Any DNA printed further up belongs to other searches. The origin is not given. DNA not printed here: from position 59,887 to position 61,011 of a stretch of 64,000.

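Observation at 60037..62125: GroEL-like protein stripped to its equatorial domain, coupled to an FAD oxidoreductase inside a sugar ABC operon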

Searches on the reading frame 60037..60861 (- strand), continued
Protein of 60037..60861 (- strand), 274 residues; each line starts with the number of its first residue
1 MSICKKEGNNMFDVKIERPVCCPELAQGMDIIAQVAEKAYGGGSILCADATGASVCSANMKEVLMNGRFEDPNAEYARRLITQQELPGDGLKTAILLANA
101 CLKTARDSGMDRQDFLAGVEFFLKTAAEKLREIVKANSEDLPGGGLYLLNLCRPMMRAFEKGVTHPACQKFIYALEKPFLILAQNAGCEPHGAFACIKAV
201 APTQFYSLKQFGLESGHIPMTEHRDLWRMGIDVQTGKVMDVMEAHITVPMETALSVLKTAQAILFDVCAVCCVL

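Call 47: find_encoding_contigs(protein=P0049, flank=10000, max_places=3)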
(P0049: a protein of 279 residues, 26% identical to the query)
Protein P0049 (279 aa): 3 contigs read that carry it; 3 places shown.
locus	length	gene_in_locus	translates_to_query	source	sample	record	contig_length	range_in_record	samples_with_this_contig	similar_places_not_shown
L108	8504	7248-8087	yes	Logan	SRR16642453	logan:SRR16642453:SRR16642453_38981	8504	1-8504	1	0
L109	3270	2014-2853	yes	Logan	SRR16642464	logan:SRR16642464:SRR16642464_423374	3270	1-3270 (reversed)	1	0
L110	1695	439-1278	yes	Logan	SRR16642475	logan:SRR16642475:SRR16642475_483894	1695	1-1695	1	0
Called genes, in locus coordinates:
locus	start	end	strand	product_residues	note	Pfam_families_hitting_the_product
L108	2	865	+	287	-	?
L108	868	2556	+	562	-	PF00072:Response_reg, PF17853:GGDEF_2 (weak), PF00165:HTH_AraC (weak), PF12833:HTH_18, PF00165:HTH_AraC (weak)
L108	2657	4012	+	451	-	PF01547:SBP_bac_1, PF13416:SBP_bac_8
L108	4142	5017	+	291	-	PF00528:BPD_transp_1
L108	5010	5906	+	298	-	PF00528:BPD_transp_1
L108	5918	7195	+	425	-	PF01946:Thi4 (weak), PF00890:FAD_binding_2 (faint), PF01134:GIDA (faint), PF07992:Pyr_redox_2 (weak), PF12831:FAD_oxidored, PF13450:NAD_binding_8 (weak)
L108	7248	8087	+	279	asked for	PF00118:Cpn60_TCP1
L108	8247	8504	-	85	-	?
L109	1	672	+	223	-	?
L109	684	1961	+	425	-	PF01946:Thi4 (weak), PF00890:FAD_binding_2 (faint), PF01134:GIDA (faint), PF07992:Pyr_redox_2 (weak), PF12831:FAD_oxidored, PF13450:NAD_binding_8 (weak)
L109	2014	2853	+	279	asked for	PF00118:Cpn60_TCP1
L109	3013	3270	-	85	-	?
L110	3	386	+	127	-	?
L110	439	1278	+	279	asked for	PF00118:Cpn60_TCP1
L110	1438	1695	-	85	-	?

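Call 63: search_solved_structures(query=L005:5035-6372:+, max_evalue=0.00001)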
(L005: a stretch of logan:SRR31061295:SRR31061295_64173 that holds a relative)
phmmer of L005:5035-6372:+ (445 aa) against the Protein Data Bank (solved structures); distinct sequences matched with E-value up to 0.00001: 47.
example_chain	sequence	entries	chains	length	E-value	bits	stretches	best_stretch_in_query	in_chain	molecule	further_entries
5ysb_A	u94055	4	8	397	9.9e-26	93.9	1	52-372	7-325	Lin1841 protein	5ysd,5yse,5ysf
3uor_A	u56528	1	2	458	1.5e-20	76.8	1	50-333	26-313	ABC transporter sugar binding protein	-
9xf5_A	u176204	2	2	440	4.2e-14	55.6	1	4-365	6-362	ABC transporter substrate-binding protein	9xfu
3jzj_A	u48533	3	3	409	7.7e-14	54.7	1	56-347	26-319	Acarbose/maltose binding protein GacH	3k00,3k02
3k01_A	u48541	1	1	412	8.1e-14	54.6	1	56-347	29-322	Acarbose/maltose binding protein GacH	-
1eu8_A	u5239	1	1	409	4.3e-13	52.3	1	105-345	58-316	TREHALOSE/MALTOSE BINDING PROTEIN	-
6dtq_A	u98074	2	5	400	5.7e-13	51.9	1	148-346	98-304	maltose-binding protein MalE3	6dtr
7bvt_A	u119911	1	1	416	4e-12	49.1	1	70-442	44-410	Hypothetical sugar ABC-transporter sugar binding protein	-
4g68_B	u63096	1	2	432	2.5e-11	46.4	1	36-346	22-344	ABC transporter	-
4g68_A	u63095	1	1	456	2.9e-11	46.2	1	36-346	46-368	ABC transporter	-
7ape_A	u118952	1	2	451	1.4e-10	44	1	109-265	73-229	Lipoprotein (Sugar-binding) lpqY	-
6jaz_A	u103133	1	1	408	2.2e-10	43.3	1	70-348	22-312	ABC transporter, periplasmic substrate-binding protein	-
6jam_A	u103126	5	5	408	2.5e-10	43.1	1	70-348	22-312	ABC transporter, periplasmic substrate-binding protein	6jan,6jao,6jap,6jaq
6jal_A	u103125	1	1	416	2.7e-10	43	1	70-348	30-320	ABC transporter, periplasmic substrate-binding protein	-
6jb0_A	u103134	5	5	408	2.9e-10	42.9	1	70-348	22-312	ABC transporter, periplasmic substrate-binding protein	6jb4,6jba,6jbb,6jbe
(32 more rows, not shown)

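Call 64: search_solved_structures(query=L010:5499-6500:+, max_evalue=0.00001)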
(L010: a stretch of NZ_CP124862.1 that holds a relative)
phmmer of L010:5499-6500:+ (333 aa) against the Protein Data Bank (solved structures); distinct sequences matched with E-value up to 0.00001: 11.
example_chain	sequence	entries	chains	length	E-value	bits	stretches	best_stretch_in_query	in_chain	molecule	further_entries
25hk_A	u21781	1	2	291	3.3e-27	98.6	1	37-312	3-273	Tripartite tricarboxylate transporter substrate binding protein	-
4x9t_A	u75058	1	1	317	2.2e-20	76.2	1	37-299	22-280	Uncharacterized protein UPF0065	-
2f5x_A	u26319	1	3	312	4.9e-18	68.5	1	41-308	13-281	BugD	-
2dvz_A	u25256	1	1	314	6.3e-18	68.1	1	41-253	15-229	Putative exported protein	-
2qpq_A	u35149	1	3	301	2e-17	66.5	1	39-306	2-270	protein Bug27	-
6hke_A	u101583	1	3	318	8.3e-17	64.4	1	34-259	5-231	Possible TctC subunit of the Tripartite Tricarboxylate Transport(TTT) Family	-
5oei_A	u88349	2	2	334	5e-15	58.6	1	33-286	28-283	Uncharacterized protein family UPF0065:Tat pathway signal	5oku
8hkb_A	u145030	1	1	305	2.7e-14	56.2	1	46-256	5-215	Periplasmic terephthalate binding protein (TBP)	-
8hka_A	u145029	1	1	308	3.3e-14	55.9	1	46-256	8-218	Periplasmic terephthalate binding protein (TBP)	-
8hk9_D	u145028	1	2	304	3.8e-14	55.7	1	46-256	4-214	Periplasmic terephthalate binding protein (TBP)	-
7ndr_A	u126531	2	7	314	6.3e-13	51.7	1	46-241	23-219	Tripartite tricarboxylate transporter substrate binding protein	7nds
